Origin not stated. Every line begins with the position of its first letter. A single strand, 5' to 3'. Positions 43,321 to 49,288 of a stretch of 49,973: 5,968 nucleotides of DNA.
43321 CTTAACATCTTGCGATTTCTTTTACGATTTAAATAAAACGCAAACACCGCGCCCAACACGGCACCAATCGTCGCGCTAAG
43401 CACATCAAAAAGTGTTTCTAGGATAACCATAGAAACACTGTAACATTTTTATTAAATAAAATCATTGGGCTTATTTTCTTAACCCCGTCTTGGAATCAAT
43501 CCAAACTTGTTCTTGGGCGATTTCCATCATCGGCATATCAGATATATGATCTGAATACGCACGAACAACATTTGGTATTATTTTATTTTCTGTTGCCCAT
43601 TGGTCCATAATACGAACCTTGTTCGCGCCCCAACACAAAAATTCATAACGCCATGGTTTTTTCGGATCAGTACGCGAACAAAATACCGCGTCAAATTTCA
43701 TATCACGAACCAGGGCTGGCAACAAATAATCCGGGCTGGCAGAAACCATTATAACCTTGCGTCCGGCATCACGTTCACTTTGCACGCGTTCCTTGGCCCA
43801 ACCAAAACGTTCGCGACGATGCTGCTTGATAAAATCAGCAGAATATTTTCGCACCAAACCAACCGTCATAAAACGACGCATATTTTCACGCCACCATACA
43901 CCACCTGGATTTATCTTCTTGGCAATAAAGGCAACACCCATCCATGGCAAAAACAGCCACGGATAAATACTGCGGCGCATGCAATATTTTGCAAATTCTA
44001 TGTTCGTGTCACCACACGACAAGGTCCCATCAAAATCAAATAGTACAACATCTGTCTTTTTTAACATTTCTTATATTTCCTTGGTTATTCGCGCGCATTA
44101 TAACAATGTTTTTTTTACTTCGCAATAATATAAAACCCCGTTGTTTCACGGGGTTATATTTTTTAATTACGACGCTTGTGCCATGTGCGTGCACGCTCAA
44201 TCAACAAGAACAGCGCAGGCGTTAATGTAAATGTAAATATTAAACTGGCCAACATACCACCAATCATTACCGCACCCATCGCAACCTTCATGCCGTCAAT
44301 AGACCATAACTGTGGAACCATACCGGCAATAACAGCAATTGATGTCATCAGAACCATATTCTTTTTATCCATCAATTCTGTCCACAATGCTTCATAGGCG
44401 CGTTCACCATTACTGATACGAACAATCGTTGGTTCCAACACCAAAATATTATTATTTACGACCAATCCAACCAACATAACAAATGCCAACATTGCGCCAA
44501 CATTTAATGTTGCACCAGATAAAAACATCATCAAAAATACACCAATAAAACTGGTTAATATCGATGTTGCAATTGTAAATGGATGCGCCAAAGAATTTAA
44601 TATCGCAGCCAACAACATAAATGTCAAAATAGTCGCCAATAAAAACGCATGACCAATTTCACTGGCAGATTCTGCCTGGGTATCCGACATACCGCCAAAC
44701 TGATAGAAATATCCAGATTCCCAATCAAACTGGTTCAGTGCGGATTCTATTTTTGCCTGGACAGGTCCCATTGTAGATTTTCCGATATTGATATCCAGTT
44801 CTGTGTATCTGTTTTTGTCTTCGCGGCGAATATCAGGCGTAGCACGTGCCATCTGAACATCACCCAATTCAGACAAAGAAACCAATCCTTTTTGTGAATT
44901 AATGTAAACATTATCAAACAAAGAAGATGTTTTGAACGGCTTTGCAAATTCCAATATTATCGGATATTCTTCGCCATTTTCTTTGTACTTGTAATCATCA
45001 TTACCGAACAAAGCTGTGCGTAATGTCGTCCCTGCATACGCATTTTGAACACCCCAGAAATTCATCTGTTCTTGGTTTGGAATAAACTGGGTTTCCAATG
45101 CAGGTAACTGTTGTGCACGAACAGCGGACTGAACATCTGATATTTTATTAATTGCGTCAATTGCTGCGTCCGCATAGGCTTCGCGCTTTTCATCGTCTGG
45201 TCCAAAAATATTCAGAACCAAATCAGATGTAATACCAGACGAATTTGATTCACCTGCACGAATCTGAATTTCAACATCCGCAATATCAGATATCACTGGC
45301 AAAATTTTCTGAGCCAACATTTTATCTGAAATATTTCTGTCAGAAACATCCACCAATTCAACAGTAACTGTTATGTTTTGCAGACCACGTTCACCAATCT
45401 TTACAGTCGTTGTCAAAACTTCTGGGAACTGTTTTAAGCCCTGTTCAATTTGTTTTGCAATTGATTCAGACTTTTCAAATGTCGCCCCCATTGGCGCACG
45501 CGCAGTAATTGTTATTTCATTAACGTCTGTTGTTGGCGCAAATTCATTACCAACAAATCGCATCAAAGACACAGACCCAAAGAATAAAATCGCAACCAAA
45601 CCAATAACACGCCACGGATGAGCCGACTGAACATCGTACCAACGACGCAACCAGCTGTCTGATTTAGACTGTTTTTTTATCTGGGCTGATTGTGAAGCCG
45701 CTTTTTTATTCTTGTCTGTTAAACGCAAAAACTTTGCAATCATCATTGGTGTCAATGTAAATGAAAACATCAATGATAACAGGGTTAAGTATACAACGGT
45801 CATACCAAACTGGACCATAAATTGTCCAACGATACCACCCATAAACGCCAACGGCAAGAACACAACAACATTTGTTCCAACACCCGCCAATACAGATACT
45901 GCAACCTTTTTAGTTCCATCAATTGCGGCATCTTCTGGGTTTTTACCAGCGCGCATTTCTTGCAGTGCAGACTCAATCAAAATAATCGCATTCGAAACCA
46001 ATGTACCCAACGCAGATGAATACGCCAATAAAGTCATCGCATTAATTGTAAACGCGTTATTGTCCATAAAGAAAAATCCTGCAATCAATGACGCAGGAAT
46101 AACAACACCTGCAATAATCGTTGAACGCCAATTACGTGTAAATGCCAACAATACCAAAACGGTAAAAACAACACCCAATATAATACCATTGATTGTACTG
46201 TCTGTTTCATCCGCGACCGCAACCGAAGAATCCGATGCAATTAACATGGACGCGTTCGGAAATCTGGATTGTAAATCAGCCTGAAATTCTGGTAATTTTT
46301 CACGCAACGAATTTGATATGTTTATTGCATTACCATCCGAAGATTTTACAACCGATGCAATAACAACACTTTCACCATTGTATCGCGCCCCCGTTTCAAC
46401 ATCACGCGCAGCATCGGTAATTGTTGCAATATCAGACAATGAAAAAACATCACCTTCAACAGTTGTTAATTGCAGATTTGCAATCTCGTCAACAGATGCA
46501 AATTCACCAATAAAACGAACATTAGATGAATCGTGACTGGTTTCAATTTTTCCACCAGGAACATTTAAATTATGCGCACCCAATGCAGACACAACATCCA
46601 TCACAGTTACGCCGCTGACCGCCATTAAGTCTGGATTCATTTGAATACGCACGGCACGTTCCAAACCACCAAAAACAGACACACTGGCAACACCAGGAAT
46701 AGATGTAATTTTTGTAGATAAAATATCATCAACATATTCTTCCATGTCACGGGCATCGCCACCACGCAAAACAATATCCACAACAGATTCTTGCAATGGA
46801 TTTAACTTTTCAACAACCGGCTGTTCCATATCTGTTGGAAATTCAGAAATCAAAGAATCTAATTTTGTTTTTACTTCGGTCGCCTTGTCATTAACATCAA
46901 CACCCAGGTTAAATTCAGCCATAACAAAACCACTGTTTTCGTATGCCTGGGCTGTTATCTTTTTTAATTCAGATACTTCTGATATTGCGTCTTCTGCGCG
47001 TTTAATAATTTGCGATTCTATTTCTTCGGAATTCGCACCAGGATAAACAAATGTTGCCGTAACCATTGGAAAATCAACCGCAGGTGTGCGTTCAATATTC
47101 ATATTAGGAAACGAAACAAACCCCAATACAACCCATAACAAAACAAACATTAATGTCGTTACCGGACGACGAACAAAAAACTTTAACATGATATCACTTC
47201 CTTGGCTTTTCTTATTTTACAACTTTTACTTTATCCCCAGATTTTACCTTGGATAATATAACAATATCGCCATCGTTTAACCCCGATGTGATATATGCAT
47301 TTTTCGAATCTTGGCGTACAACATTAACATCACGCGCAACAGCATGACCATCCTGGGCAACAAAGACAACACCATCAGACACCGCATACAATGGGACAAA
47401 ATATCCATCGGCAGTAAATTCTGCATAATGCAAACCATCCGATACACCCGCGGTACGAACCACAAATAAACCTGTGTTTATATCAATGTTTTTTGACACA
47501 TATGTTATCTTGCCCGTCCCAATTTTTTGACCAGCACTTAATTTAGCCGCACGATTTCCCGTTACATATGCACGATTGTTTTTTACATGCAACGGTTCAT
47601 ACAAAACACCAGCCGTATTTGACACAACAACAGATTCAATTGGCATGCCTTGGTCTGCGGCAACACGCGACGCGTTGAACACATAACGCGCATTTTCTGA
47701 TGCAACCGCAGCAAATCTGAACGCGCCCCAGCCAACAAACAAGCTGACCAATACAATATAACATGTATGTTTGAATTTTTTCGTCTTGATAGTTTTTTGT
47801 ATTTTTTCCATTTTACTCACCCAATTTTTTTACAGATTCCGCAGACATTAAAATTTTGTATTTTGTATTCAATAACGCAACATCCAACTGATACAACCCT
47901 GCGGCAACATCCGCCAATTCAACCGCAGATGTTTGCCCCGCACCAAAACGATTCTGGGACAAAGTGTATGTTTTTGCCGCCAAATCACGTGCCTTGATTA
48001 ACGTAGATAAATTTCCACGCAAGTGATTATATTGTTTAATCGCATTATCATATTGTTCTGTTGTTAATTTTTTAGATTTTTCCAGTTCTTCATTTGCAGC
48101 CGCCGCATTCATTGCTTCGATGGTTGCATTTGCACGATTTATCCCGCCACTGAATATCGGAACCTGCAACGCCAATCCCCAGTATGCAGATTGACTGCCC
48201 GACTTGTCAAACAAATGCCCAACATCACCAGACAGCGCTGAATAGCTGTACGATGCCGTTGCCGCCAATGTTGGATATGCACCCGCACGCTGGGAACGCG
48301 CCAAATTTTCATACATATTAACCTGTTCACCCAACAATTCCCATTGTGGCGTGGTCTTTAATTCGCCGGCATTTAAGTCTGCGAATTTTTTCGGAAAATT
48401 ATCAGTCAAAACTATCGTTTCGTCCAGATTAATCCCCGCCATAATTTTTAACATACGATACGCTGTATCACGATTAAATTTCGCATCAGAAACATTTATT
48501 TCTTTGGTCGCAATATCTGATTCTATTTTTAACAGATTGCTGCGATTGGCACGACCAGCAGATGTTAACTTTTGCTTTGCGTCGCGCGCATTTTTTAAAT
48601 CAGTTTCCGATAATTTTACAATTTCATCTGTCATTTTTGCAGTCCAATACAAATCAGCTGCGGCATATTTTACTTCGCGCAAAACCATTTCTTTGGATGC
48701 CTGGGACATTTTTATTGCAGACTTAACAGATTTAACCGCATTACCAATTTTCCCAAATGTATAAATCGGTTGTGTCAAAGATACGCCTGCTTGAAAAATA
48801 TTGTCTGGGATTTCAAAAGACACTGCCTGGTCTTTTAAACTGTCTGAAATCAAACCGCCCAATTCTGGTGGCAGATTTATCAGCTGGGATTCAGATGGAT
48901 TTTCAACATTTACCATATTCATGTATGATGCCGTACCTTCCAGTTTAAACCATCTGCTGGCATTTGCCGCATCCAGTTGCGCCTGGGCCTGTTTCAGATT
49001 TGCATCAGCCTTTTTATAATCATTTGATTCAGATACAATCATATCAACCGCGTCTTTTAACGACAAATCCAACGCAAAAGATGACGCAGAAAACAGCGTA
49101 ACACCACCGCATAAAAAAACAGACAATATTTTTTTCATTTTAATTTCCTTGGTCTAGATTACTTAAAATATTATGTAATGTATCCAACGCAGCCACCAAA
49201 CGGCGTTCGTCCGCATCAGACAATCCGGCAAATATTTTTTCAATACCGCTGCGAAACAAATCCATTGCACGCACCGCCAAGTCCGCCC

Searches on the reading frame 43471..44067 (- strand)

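Call 29: search_protein_families(library=pfam, proteins=[window:43471-44067:-], max_evalue=0.001)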
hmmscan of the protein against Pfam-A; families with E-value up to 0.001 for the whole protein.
window:43471-44067:- (198 aa): 1 family
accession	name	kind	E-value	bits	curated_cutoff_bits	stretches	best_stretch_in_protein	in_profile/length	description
PF12710.13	HAD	-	2.9e-25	90.2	27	1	8-182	1-189/189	haloacid dehalogenase-like hydrolase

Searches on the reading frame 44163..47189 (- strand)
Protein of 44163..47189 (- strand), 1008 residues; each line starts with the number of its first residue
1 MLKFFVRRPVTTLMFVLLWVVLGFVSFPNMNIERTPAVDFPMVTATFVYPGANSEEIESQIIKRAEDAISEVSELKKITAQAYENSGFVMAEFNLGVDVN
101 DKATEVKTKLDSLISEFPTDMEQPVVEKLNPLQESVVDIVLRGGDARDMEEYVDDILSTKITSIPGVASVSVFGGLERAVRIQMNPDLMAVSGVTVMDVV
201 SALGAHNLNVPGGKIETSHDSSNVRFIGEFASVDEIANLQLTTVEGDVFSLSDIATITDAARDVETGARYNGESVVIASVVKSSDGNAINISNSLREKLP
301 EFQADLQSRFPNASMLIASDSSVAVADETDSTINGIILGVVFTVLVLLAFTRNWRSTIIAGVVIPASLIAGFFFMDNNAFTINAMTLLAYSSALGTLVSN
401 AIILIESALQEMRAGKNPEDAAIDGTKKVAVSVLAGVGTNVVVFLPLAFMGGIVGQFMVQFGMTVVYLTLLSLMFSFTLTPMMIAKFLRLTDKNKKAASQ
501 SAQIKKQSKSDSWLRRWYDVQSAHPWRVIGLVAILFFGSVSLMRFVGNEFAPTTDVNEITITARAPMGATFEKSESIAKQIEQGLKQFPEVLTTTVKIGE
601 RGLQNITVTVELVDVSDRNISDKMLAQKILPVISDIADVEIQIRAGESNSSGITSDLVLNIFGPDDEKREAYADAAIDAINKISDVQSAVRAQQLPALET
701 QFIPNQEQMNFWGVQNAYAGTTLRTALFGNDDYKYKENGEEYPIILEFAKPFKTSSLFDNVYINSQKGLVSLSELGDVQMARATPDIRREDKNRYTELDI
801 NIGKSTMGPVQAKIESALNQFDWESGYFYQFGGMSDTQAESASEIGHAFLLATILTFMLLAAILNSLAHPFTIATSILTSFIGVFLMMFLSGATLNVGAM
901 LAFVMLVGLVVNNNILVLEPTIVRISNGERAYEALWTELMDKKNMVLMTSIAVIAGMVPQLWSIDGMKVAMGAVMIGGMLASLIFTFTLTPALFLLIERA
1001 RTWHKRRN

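Call 29: search_protein_families(library=pfam, proteins=[window:44163-47189:-], max_evalue=0.001)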
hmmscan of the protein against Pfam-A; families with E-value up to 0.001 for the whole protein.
window:44163-47189:- (1008 aa): 2 families
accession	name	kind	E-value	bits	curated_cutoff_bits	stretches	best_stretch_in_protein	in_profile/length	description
PF00873.25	ACR_tran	-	2.6e-171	572.1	28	1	1-997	1-1020/1021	AcrB/AcrD/AcrF family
PF03176.21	MMPL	-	7.8e-09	35.4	20.5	1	834-1005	134-309/333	MMPL family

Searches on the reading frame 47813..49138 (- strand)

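Call 29: search_protein_families(library=pfam, proteins=[window:47813-49138:-], max_evalue=0.001)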
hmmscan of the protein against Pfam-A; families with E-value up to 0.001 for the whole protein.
window:47813-49138:- (441 aa): 1 family
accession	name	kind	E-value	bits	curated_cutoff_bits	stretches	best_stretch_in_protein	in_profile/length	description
PF02321.23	OEP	-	4.8e-37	128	22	2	27-231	1-183/187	Outer membrane efflux protein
